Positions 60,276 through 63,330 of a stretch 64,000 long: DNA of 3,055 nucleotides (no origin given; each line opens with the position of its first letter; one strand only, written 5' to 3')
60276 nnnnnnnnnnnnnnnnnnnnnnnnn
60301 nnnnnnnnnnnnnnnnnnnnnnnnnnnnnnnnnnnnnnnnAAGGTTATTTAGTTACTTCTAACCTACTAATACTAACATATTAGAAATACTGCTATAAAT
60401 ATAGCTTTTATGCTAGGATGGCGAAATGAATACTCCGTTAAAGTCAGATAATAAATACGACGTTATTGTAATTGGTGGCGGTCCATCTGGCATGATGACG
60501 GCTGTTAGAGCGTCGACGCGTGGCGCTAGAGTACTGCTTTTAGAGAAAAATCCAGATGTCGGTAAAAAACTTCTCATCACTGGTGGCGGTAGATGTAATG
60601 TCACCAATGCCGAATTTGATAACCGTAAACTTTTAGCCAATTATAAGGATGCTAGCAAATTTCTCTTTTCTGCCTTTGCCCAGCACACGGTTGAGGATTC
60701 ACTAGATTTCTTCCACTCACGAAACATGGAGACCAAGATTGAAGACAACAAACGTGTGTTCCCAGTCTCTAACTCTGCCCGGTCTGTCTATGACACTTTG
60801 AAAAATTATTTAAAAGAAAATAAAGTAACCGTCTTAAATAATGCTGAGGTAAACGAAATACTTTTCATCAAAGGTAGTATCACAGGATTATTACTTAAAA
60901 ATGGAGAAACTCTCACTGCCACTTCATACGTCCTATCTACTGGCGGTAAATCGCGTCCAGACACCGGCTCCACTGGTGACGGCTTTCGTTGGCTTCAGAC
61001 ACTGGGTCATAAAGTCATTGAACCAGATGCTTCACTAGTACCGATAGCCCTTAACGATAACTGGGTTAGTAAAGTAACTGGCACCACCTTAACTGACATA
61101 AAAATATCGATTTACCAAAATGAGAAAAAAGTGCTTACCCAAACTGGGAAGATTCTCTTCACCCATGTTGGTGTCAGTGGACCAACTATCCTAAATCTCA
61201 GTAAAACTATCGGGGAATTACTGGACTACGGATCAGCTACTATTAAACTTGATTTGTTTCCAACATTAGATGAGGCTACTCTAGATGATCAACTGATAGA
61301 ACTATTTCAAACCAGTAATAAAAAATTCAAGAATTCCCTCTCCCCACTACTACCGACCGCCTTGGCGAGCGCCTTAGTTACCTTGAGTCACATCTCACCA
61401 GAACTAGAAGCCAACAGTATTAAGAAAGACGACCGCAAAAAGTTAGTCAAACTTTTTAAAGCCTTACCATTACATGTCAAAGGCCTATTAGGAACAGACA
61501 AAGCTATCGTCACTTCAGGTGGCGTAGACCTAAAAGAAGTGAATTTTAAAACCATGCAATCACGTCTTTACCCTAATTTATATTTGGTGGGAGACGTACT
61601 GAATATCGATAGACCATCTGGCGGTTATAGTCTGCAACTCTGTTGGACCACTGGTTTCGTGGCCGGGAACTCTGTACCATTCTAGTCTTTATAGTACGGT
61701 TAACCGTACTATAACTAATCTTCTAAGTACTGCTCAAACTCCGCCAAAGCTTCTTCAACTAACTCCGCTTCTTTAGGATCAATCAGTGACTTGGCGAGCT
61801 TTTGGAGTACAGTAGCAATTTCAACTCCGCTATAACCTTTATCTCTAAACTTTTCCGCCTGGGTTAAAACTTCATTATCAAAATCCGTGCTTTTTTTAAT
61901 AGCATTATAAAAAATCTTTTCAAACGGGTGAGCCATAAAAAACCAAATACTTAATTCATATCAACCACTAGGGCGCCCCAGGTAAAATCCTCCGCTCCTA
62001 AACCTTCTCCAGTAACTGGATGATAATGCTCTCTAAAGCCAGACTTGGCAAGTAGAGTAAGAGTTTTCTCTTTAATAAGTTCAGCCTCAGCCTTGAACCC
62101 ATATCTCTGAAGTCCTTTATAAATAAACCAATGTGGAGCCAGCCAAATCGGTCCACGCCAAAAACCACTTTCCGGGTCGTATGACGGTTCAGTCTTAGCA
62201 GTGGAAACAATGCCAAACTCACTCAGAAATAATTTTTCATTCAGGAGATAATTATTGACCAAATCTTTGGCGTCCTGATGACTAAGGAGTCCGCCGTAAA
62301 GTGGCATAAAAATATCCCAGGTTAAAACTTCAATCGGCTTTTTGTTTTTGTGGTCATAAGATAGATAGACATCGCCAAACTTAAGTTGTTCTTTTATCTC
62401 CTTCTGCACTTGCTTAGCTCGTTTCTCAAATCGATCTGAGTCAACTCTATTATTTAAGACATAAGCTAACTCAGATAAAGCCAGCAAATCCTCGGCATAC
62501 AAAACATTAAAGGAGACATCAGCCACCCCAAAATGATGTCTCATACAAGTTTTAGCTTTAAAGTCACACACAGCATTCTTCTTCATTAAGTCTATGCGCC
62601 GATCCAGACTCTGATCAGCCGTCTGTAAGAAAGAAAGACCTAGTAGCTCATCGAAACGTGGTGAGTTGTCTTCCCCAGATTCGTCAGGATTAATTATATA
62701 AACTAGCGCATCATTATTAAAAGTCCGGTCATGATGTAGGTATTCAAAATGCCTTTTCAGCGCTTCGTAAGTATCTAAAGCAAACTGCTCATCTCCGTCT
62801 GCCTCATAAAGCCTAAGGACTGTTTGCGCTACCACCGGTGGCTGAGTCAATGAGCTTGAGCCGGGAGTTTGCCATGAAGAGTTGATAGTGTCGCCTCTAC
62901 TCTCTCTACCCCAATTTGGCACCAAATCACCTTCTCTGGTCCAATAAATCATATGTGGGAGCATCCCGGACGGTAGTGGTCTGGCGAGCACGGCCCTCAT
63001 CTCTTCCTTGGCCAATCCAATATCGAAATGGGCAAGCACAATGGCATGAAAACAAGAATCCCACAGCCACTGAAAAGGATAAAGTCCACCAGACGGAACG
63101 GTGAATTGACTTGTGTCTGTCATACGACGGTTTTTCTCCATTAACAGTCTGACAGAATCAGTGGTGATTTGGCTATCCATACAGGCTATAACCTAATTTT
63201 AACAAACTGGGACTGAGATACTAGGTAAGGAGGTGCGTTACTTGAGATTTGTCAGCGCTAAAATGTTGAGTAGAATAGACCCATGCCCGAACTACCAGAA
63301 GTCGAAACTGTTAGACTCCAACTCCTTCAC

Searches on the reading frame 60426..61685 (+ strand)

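Call 41: search_protein_families(library=pfam, proteins=[window:60426-61685:+], max_evalue=0.001)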
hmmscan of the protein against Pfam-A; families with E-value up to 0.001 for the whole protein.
window:60426-61685:+ (419 aa): 12 families
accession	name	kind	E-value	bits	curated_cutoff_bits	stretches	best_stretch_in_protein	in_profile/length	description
PF03486.20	HI0933_like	-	1.3e-79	267.6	50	1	12-415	2-243/244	HI0933-like protein Rossmann domain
PF22780.1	HI0933_like_1st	-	5e-33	114.7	27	1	202-362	2-165/165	HI0933-like protein barrel and H2TH domain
PF12831.13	FAD_oxidored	-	2.4e-11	44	27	1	12-168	1-140/416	FAD dependent oxidoreductase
PF00890.30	FAD_binding_2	-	3.2e-11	43.5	20.4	1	12-61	1-50/414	FAD binding domain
PF01266.30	DAO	-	1.6e-10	41.5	27.9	1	12-46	1-35/353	FAD dependent oxidoreductase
PF07992.20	Pyr_redox_2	-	2e-09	37.8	26.1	0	11-42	1-32/291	Pyridine nucleotide-disulphide oxidoreductase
PF01134.28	GIDA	-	2.7e-09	37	22.1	1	12-44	1-33/391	Glucose inhibited division protein A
PF13450.12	NAD_binding_8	-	9.9e-07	29.4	21.9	1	15-46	1-32/68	NAD(P)-binding Rossmann-like domain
PF13738.12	Pyr_redox_3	-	2.4e-05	24.2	30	0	14-46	1-33/305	Pyridine nucleotide-disulphide oxidoreductase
PF01494.25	FAD_binding_3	-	2.6e-05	24.1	22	1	10-43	1-34/349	FAD binding domain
PF00070.33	Pyr_redox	-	5.3e-05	24.1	22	0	13-46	2-35/82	Pyridine nucleotide-disulphide oxidoreductase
PF01946.23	Thi4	-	0.0004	20.1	26.2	0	10-46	17-54/235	Thi4 family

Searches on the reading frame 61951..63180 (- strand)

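Call 41: search_protein_families(library=pfam, proteins=[window:61951-63180:-], max_evalue=0.001)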
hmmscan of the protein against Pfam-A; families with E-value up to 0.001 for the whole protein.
window:61951-63180:- (409 aa): 4 families
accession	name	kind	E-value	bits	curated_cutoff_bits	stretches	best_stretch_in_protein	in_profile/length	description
PF22422.2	MGH1-like_GH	-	6e-73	246.9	27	1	34-401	1-355/356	Mannosylglycerate hydrolase MGH1-like glycoside hydrolase domain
PF03200.22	Glyco_hydro_63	-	1.1e-13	51.2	22.4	1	254-408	315-489/492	Glycosyl hydrolase family 63 C-terminal domain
PF01204.24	Trehalase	-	4.6e-12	46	21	1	222-379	307-464/512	Trehalase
PF17389.8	Bac_rhamnosid6H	-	0.00022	21.1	24.5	0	221-267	168-214/339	Bacterial alpha-L-rhamnosidase 6 hairpin glycosidase domain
